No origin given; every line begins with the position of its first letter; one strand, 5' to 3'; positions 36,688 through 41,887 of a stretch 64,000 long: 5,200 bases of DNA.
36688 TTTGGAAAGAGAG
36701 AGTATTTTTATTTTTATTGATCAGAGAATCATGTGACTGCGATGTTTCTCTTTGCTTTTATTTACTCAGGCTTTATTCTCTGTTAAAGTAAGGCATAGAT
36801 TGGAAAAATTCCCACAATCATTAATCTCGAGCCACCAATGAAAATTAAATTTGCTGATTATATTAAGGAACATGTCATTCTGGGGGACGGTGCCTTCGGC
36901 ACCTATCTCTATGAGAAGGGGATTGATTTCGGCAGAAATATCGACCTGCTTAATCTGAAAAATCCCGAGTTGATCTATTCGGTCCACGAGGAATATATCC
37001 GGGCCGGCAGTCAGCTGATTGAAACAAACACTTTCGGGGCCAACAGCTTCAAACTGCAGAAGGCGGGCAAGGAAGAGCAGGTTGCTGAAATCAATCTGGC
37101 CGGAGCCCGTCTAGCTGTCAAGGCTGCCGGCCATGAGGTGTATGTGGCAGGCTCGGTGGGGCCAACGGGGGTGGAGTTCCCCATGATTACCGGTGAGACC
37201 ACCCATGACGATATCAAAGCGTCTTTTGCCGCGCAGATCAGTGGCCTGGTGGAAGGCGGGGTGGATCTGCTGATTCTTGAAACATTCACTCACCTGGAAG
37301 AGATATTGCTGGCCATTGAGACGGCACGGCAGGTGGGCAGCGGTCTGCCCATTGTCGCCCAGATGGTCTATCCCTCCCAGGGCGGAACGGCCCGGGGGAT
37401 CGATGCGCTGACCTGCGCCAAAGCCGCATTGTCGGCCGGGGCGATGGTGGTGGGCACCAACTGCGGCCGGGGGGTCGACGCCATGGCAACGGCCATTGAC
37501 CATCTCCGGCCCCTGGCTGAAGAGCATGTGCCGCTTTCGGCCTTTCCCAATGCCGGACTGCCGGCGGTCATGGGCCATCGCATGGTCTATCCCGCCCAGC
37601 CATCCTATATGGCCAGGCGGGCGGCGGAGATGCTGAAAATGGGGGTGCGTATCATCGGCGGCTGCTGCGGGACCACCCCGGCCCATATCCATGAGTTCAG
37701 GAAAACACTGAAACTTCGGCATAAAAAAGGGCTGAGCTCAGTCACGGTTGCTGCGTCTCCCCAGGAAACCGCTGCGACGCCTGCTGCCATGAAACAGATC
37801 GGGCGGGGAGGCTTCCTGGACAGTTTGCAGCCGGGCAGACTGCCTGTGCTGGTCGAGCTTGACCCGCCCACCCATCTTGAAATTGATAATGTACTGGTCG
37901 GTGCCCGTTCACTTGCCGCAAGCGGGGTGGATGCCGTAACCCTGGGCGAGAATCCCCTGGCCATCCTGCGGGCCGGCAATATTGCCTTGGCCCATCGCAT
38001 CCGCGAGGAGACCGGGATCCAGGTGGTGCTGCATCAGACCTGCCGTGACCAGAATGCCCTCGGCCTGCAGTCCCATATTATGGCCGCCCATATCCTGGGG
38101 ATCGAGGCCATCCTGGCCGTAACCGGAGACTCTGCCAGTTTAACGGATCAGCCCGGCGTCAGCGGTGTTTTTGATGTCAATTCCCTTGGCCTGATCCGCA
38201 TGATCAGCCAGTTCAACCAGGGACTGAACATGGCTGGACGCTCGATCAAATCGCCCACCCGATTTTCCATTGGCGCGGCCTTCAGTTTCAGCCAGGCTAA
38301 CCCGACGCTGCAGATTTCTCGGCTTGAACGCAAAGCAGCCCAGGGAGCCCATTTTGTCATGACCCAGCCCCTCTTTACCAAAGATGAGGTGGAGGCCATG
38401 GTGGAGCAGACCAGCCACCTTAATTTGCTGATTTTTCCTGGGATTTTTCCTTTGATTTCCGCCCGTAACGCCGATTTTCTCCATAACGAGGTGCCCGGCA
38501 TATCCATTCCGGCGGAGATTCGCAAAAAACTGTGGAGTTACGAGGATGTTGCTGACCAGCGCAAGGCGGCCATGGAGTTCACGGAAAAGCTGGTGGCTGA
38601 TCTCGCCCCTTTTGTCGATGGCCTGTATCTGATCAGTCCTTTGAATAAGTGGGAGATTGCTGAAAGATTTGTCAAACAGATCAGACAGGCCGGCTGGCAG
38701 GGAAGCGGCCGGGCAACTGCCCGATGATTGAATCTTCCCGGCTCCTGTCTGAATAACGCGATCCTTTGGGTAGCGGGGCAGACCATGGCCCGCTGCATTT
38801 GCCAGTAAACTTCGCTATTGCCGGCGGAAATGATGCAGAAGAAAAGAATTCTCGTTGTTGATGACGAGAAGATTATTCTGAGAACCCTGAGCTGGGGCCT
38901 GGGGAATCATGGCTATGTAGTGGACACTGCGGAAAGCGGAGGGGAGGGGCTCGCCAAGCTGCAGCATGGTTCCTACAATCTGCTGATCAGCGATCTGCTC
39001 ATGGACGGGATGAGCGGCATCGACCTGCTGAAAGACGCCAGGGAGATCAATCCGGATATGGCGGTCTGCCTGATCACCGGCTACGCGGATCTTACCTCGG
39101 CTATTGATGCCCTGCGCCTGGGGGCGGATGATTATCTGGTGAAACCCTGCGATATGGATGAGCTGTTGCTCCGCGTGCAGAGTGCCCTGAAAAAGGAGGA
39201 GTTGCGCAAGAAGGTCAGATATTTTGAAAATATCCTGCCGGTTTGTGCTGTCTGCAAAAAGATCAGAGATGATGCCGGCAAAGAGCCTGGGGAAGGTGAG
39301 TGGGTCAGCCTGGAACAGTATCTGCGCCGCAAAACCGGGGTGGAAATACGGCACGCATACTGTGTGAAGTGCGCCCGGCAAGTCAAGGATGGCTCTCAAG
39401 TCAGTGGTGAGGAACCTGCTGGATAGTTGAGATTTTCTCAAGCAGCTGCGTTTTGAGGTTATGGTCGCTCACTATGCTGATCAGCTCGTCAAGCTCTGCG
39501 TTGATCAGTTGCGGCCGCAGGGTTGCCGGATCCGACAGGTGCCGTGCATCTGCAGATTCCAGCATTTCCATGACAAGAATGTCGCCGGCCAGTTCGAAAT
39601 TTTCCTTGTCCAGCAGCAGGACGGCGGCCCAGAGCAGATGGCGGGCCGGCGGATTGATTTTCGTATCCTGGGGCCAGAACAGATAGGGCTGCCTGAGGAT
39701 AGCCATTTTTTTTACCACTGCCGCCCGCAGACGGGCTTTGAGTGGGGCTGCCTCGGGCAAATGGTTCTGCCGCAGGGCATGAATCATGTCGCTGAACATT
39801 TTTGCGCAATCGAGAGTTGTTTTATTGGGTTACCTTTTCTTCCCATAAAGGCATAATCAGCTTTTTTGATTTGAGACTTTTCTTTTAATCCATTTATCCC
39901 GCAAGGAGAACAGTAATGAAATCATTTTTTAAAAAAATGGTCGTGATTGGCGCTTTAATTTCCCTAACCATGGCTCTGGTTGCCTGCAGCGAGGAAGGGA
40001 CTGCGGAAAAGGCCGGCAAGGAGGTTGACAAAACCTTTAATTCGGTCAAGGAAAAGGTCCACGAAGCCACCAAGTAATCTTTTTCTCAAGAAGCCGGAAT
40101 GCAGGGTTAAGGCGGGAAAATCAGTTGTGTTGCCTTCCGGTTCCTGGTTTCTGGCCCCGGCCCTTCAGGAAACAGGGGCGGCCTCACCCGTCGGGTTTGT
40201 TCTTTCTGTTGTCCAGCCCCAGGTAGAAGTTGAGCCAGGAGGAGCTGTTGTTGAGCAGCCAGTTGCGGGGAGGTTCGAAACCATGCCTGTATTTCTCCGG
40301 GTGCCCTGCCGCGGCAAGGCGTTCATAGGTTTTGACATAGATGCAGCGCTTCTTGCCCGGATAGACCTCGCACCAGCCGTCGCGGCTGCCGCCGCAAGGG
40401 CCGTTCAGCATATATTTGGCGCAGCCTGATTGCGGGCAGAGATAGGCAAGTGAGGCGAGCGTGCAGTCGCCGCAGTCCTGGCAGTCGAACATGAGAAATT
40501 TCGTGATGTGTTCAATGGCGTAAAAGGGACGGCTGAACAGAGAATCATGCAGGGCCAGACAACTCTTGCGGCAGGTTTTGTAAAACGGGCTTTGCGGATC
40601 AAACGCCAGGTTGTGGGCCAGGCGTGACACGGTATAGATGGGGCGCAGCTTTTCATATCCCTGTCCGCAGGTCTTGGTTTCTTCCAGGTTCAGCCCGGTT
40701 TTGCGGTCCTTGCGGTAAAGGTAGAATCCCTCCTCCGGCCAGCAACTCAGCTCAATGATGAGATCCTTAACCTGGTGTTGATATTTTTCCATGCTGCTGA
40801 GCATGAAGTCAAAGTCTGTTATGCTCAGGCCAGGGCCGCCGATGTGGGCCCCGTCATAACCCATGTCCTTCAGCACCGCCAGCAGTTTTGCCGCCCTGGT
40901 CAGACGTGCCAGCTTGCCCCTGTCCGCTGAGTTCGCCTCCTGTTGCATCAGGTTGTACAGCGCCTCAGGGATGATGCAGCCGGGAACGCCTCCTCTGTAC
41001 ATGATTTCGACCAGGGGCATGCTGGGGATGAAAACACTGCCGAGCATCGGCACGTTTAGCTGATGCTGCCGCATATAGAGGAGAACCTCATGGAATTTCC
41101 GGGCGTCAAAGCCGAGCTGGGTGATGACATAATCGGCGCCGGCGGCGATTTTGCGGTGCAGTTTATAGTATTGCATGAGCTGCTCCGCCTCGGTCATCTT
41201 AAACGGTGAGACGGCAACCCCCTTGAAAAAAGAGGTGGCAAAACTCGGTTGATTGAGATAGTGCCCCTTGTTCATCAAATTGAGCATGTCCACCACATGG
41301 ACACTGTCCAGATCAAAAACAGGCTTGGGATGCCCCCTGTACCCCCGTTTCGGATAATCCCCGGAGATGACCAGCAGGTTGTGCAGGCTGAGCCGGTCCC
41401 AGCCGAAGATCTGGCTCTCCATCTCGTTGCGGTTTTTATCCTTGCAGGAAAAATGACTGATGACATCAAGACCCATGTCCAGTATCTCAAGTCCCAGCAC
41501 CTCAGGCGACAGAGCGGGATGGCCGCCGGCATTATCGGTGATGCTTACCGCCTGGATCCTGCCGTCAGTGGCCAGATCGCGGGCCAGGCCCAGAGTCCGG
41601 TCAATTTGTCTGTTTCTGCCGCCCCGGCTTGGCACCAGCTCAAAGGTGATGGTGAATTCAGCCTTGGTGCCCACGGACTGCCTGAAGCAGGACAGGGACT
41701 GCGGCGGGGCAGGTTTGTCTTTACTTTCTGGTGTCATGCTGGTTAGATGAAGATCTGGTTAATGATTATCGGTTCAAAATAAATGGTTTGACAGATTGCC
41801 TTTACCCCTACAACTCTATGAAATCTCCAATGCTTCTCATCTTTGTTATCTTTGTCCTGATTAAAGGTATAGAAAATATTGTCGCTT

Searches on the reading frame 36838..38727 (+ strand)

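Call 66: search_protein_families(library=pfam, proteins=[window:36838-38727:+], max_evalue=0.00001)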
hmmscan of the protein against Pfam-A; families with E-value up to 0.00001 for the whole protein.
window:36838-38727:+ (629 aa): 2 families
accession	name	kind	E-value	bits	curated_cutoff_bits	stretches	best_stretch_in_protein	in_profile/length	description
PF02574.22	S-methyl_trans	-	6.5e-65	220.2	22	1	15-290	2-282/283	Homocysteine S-methyltransferase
PF02219.23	MTHFR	-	2.2e-24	86.8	24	1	374-604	51-275/287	Methylenetetrahydrofolate reductase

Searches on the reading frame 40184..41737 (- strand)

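Call 66: search_protein_families(library=pfam, proteins=[window:40184-41737:-], max_evalue=0.00001)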
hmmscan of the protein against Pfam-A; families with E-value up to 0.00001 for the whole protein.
window:40184-41737:- (517 aa): 2 families
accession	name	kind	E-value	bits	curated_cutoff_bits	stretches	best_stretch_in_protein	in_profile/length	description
PF12225.13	DUF5981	-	1.9e-27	95.2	23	1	404-493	7-94/95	Methylene-tetrahydrofolate reductase C terminal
PF02219.23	MTHFR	-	1.7e-19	70.7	24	1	25-271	8-242/287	Methylenetetrahydrofolate reductase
